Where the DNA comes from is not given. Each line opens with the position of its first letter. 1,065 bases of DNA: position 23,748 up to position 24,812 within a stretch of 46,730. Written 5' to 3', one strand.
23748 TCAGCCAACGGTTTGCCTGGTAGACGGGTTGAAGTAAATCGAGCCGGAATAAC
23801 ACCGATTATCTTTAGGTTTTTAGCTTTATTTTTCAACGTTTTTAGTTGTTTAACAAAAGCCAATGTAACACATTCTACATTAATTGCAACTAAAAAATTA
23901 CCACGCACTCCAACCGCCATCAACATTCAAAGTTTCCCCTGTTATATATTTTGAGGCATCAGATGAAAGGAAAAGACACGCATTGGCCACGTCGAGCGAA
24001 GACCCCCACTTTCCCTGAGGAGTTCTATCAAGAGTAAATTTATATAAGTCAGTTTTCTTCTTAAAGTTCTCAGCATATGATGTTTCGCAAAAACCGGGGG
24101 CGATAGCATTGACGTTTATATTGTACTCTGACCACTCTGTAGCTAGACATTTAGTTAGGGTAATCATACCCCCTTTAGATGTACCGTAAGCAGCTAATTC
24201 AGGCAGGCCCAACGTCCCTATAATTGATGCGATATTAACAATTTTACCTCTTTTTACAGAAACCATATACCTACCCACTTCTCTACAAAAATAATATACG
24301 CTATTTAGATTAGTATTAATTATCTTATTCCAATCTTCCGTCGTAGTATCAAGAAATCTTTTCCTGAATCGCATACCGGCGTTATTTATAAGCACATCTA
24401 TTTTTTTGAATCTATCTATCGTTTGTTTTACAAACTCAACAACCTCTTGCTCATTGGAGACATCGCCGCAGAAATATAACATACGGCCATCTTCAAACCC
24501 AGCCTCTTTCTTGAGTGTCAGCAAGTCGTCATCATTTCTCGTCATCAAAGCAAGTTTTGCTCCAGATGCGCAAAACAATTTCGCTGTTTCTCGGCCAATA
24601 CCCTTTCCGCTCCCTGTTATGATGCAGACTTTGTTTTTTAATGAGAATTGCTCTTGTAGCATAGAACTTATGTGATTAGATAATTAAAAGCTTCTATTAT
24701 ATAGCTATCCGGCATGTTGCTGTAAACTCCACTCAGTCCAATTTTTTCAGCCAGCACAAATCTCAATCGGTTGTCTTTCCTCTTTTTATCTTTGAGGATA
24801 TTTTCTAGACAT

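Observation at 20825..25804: AroB-like cyclase + SDR + KdsB-type CMP-transferase + FkbM methyltransferase + HP-motif unknown: a possible CMP-activated carbocyclic or novel ulosonic-acid branch inside a glycan locus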

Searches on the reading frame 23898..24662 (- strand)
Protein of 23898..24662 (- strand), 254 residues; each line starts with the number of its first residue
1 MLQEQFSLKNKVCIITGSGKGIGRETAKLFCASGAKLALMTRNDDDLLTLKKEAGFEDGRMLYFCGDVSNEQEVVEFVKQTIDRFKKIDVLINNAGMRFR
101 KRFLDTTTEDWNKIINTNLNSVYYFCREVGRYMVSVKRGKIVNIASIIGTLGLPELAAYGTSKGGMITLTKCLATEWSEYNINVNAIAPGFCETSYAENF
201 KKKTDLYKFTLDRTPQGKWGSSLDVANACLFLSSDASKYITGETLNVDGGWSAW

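Call 3: search_protein_families(library=pfam, proteins=[window:23898-24662:-], max_evalue=0.01)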
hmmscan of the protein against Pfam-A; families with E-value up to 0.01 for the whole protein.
window:23898-24662:- (254 aa): 5 families
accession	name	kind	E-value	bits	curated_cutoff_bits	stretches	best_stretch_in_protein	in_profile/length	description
PF13561.12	adh_short_C2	-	2.5e-64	217.5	27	1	20-252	6-236/236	Enoyl-(Acyl carrier protein) reductase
PF00106.31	adh_short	-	1.9e-57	194.3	26.6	1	11-203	1-193/195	short chain dehydrogenase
PF08659.16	KR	-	1.2e-08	35.5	22.6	1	13-161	3-151/180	KR domain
PF23441.1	SDR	-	0.0037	17.1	27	1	121-250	125-254/258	SDR-like rossmann domain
PF08643.16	DUF1776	-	0.0047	16.8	25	1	107-199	112-206/294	Fungal family of unknown function (DUF1776)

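Call 4: search_protein_families(library=ncbifam, proteins=[window:23898-24662:-], max_evalue=0.01)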
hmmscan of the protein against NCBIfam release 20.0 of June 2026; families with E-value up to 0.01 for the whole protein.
window:23898-24662:- (254 aa): 235 families (the best 25 are shown)
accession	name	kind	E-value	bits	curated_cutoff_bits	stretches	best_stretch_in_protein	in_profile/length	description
NF005559.1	PRK07231.1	subfamily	2.5e-66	223.7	215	1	8-251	2-247/249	glucose 1-dehydrogenase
NF005390.0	PRK06935.1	equivalog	6.4e-66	222.3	369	1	3-252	8-256/258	2-dehydro-3-deoxy-D-gluconate 5-dehydrogenase KduD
TIGR01830.1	3oxo_ACP_reduc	equivalog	3.6e-65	220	297.75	1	13-250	1-237/239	3-oxoacyl-[acyl-carrier-protein] reductase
NF006070.0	PRK08213.1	subfamily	1.7e-63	214.6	279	1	2-253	4-258/259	gluconate 5-dehydrogenase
TIGR01832.1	kduD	equivalog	2.2e-63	214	338.85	1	6-253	1-247/248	2-dehydro-3-deoxy-D-gluconate 5-dehydrogenase KduD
NF004791.0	PRK06138.1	equivalog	4.5e-63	212.9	312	1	7-254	2-252/252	SDR family oxidoreductase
NF005309.0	PRK06841.1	subfamily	4.5e-61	206.6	286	1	2-252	7-253/255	GolD/DthD family dehydrogenase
NF052558.1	MBtsdlDhBudC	equivalog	9.9e-61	205.5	270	1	9-254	2-244/250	meso-2,3-butanediol dehydrogenase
NF004198.0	PRK05653.1-3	equivalog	1.4e-59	201.6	296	1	7-251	4-246/248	3-oxoacyl-ACP reductase FabG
NF009466.0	PRK12826.1-2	subfamily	4.9e-59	199.8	222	1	9-251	2-244/248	3-oxoacyl-ACP reductase FabG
NF005488.0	PRK07097.1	equivalog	1.5e-58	198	369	1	2-251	2-257/266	gluconate 5-dehydrogenase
NF005711.0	PRK07523.1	subfamily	4.3e-58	196.9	413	1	3-252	3-252/255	SDR family oxidoreductase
NF004197.0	PRK05653.1-1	equivalog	6.5e-57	193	332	1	7-251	4-246/249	3-oxoacyl-ACP reductase FabG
NF004778.0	PRK06124.1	equivalog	1.1e-56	192.1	303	1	3-252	4-253/256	SDR family oxidoreductase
NF005067.0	PRK06484.1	equivalog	4.3e-56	190.5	713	1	7-253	6-253/524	short chain dehydrogenase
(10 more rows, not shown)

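Call 72: search_solved_structures(query=window:23898-24662:-, max_evalue=1e-30, show_alignments=0)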
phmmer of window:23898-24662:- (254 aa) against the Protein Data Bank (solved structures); distinct sequences matched with E-value up to 1e-30: 174 (the best 60 are shown).
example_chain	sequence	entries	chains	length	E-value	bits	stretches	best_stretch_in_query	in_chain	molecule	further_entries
2uvd_A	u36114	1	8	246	6e-50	173.1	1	8-251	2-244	3-OXOACYL-(ACYL-CARRIER-PROTEIN) REDUCTASE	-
2c07_A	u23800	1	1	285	2.9e-49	170.9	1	8-252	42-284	3-OXOACYL-(ACYL-CARRIER PROTEIN) REDUCTASE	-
4jro_A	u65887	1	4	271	1.2e-48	168.9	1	6-251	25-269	FabG protein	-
4z9y_A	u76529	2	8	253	4.5e-45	157.2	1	2-253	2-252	2-deoxy-D-gluconate 3-dehydrogenase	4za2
4nbu_A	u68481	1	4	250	5e-45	157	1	7-250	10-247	3-oxoacyl-(Acyl-carrier-protein) reductase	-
4ibo_A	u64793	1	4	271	1.5e-44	155.5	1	6-251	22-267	Gluconate dehydrogenase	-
2et6_A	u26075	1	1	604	3e-44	154.5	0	6-251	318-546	(3R)-hydroxyacyl-CoA dehydrogenase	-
4j2h_A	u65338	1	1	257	5.1e-44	153.7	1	5-253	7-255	Short chain alcohol dehydrogenase-related dehydrogenase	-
2hq1_A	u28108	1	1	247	1.4e-43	152.3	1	7-250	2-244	Glucose/ribitol dehydrogenase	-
4rzh_A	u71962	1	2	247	1.9e-43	151.8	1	8-251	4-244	3-oxoacyl-[acyl-carrier protein] reductase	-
1vl8_A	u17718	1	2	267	2.4e-43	151.5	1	2-253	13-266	Gluconate 5-dehydrogenase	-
5u9p_A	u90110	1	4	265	4.7e-43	150.6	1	4-252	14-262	Gluconate 5-dehydrogenase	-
7pcs_B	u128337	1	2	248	7.3e-43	149.9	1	8-252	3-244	BbsD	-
4z9x_A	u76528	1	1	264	7.5e-43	149.9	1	3-253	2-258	Gluconate 5-dehydrogenase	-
4wjz_A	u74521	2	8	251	9.1e-43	149.6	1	5-251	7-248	3-oxoacyl-[acyl-carrier-protein] reductase FabG | 3-oxoacyl-[acyl-carrier protein] reductase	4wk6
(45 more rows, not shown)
